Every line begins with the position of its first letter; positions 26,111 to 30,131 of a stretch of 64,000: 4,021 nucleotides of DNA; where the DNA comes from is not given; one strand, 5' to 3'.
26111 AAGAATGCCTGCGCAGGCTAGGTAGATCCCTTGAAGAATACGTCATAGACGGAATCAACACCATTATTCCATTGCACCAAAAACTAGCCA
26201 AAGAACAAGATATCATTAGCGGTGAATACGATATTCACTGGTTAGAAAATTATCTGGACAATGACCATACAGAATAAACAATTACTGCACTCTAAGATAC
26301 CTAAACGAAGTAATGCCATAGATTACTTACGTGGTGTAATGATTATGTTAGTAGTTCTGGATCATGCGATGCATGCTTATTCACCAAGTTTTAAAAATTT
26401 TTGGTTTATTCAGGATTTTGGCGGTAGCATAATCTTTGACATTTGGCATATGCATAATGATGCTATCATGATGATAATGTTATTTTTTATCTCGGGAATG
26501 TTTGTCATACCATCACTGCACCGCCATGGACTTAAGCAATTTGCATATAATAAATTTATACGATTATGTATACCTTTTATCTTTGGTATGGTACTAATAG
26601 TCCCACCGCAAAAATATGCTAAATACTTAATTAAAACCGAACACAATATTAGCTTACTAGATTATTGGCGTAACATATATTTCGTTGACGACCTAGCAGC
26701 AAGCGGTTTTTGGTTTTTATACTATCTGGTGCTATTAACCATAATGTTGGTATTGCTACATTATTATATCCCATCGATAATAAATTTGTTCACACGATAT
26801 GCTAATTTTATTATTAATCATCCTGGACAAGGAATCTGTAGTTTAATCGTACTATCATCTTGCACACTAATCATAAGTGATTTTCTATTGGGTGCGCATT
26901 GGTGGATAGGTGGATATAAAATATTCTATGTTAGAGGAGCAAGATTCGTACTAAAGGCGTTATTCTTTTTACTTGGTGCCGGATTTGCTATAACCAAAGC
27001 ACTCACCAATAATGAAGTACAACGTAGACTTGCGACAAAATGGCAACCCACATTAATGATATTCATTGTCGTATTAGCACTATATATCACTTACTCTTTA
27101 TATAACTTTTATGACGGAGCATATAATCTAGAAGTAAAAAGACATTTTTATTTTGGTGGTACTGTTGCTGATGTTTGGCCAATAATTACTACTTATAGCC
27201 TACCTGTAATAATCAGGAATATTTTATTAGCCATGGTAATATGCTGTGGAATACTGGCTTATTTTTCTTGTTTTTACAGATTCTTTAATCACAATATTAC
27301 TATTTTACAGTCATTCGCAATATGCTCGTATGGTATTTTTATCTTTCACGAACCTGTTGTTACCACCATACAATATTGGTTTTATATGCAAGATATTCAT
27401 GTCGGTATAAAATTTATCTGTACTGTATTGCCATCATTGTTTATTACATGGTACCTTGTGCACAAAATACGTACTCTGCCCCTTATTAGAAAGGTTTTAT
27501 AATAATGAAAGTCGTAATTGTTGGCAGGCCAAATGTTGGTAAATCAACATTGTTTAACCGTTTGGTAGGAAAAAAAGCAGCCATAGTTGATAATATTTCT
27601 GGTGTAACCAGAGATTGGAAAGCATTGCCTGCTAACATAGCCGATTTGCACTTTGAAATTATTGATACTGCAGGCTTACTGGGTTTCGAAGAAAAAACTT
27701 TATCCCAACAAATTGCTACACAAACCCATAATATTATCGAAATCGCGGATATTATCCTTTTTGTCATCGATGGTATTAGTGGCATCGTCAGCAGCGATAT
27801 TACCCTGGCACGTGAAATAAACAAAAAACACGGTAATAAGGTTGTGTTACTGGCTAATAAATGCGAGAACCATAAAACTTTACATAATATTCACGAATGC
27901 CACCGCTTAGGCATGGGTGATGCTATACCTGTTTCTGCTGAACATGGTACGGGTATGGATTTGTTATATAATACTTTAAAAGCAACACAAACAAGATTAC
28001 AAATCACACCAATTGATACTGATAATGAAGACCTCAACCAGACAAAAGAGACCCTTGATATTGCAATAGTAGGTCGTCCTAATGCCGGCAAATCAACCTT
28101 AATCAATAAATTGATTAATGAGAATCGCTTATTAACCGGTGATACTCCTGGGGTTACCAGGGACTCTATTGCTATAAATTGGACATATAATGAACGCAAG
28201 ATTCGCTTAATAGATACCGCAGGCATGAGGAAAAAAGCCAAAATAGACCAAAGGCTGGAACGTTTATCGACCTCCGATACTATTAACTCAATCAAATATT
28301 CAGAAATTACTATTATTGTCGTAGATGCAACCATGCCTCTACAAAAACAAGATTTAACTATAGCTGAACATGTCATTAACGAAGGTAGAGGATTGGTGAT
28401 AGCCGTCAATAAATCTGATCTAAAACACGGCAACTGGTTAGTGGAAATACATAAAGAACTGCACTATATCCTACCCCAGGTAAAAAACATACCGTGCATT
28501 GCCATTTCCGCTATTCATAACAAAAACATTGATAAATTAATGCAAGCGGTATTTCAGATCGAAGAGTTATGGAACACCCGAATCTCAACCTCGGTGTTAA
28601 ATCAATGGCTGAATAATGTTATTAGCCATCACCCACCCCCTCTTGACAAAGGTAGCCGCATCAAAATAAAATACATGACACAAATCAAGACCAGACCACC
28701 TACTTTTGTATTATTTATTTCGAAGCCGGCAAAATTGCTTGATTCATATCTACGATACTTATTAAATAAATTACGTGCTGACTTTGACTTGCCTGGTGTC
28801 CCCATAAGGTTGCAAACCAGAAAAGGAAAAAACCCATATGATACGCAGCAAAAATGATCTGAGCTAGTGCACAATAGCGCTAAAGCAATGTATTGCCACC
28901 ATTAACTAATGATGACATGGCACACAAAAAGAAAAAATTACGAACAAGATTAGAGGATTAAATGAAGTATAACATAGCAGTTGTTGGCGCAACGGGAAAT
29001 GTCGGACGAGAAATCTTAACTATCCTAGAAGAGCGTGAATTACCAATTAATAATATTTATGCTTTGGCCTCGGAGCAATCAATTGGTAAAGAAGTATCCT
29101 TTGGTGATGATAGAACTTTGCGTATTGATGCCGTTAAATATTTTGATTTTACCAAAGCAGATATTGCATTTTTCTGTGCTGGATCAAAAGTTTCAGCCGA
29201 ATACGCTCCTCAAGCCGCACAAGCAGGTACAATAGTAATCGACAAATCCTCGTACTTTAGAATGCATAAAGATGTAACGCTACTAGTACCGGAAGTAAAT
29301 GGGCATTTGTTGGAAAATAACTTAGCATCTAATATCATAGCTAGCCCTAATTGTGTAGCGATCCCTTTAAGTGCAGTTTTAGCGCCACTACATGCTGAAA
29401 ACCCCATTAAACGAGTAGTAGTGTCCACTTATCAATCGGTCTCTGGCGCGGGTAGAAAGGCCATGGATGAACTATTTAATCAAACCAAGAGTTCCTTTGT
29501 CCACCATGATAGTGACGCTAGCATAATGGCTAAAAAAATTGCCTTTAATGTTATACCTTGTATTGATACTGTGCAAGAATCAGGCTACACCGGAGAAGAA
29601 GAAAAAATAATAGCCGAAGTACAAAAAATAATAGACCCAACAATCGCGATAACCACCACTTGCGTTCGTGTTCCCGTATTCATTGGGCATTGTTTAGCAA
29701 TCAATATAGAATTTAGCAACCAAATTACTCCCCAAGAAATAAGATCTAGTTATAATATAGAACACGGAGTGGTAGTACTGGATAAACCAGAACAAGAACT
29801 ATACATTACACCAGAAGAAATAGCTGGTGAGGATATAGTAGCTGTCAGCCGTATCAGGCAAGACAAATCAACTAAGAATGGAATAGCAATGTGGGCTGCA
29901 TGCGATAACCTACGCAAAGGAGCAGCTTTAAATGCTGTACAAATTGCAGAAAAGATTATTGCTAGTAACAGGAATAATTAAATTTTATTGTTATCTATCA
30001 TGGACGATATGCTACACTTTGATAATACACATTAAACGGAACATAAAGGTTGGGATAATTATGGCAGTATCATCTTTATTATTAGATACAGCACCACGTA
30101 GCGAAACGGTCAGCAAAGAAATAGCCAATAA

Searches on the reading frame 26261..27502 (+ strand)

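Call 30: search_protein_families(library=ncbifam, proteins=[window:26261-27502:+], max_evalue=1e-10)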
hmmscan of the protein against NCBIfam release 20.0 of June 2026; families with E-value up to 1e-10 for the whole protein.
window:26261-27502:+ (413 aa): 1 family
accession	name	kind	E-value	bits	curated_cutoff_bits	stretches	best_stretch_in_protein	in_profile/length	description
NF003014.0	PRK03854.1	equivalog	5.9e-12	45.4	338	0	15-274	7-258/386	glucans biosynthesis protein MdoC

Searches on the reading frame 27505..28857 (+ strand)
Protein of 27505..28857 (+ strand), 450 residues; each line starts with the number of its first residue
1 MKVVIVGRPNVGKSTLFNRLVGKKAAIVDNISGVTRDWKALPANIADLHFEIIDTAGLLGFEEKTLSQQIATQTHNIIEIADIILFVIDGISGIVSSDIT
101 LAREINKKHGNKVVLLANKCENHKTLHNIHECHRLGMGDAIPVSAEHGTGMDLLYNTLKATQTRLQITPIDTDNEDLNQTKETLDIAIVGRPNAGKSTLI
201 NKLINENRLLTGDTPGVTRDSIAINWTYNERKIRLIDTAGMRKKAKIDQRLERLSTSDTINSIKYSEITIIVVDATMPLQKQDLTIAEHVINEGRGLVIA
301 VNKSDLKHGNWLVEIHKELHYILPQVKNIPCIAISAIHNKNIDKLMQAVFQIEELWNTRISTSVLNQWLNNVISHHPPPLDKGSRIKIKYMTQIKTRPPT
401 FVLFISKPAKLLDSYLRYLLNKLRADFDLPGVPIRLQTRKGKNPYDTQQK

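Call 30: search_protein_families(library=ncbifam, proteins=[window:27505-28857:+], max_evalue=1e-10)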
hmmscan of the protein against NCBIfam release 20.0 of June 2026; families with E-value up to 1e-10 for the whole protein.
window:27505-28857:+ (450 aa): 17 families
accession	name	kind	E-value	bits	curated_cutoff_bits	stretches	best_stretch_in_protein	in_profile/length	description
TIGR03594.1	GTPase_EngA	equivalog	5.6e-152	506.7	306.7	1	2-439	2-432/432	ribosome biogenesis GTPase Der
NF002828.0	PRK03003.1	equivalog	4.6e-103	345.3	631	1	3-440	43-468/477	ribosome biogenesis GTPase Der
NF007071.0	PRK09518.1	equivalog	5.2e-97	326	953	1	3-438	274-697/706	bifunctional cytidylate kinase/GTPase Der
TIGR00231.1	small_GTP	domain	3.6e-54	182.9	42.5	2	183-349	3-162/164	GTP-binding protein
TIGR00450.1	mnmE_trmE_thdF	equivalog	3.3e-45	155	252.6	2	170-353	197-367/446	tRNA uridine-5-carboxymethylaminomethyl(34) synthesis GTPase MnmE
NF000908.1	PRK00089.1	equivalog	3.3e-45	154.6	237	2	186-351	6-165/291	GTPase Era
NF003661.0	PRK05291.1-3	equivalog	9.3e-45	153.8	380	2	1-162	217-370/448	tRNA uridine-5-carboxymethylaminomethyl(34) synthesis GTPase MnmE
TIGR03918.1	GTP_HydF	equivalog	4.4e-38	131.1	325.55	2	2-162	9-167/392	[FeFe] hydrogenase H-cluster maturation GTPase HydF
TIGR00436.1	era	equivalog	1.4e-37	129.5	116.25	2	186-349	3-159/270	GTPase Era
TIGR03596.1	GTPase_YlqF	equivalog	1.2e-34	120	208.2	2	73-245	14-177/276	ribosome biogenesis GTPase YlqF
TIGR00437.1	feoB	equivalog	2.2e-25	89.4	315.65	2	7-161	1-153/594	ferrous iron transport protein B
TIGR03598.1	GTPase_YsxC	equivalog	7.6e-24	84.4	124.45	1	180-348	15-184/186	ribosome biogenesis GTP-binding protein YihA/YsxC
TIGR03156.1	GTP_HflX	equivalog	7.5e-21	74.4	216.75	1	178-349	184-347/351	GTPase HflX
NF003255.0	PRK04213.1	equivalog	1.6e-16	60.3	164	0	179-250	5-71/204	GTP-binding protein EngB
TIGR03597.1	GTPase_YqeH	equivalog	1.1e-14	54.4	297.4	0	66-253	50-227/361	ribosome biogenesis GTPase YqeH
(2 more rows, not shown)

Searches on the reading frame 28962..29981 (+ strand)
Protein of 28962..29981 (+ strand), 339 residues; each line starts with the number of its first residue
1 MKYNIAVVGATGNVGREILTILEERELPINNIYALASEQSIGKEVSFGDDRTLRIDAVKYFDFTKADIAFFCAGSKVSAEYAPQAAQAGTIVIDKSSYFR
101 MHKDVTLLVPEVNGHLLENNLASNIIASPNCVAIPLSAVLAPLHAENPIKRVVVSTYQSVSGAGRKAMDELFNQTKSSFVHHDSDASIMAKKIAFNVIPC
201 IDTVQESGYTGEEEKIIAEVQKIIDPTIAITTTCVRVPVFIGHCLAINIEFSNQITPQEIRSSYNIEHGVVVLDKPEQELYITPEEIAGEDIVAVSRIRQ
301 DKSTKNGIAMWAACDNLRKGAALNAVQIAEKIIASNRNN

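Call 30: search_protein_families(library=ncbifam, proteins=[window:28962-29981:+], max_evalue=1e-10)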
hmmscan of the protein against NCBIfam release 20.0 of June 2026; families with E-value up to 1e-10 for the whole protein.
window:28962-29981:+ (339 aa): 11 families
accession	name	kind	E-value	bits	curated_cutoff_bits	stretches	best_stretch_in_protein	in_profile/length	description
NF011456.0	PRK14874.1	equivalog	3.1e-128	427.6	223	1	1-335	3-343/346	aspartate-semialdehyde dehydrogenase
TIGR01296.1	asd_B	equivalog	3.5e-123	411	324.2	1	4-334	1-338/339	aspartate-semialdehyde dehydrogenase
NF005229.0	PRK06728.1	equivalog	7.7e-78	261.8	628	1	3-333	6-342/347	aspartate-semialdehyde dehydrogenase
NF004224.0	PRK05671.1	equivalog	3.2e-77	260.3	284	1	3-334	5-333/336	aspartate-semialdehyde dehydrogenase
NF005957.0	PRK08040.1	equivalog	4.1e-71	240.2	273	1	3-334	5-332/336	aspartate-semialdehyde dehydrogenase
NF006416.0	PRK08664.1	subfamily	3.5e-39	135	232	2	2-169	3-187/350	aspartate-semialdehyde dehydrogenase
TIGR00978.1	asd_EA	equivalog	7.9e-38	130.4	301.2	2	4-168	2-184/342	aspartate-semialdehyde dehydrogenase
NF005144.0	PRK06598.1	subfamily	4.7e-32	111.5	198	2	4-177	3-181/369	aspartate-semialdehyde dehydrogenase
TIGR01745.1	asd_gamma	equivalog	1.8e-24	86.4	402.9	1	4-184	2-187/366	aspartate-semialdehyde dehydrogenase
TIGR01850.1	argC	equivalog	2.8e-23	82.7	233.6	1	4-171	2-191/345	N-acetyl-gamma-glutamyl-phosphate reductase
NF005368.0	PRK06901.1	equivalog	2.4e-21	76.3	437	1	4-334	6-320/323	oxidoreductase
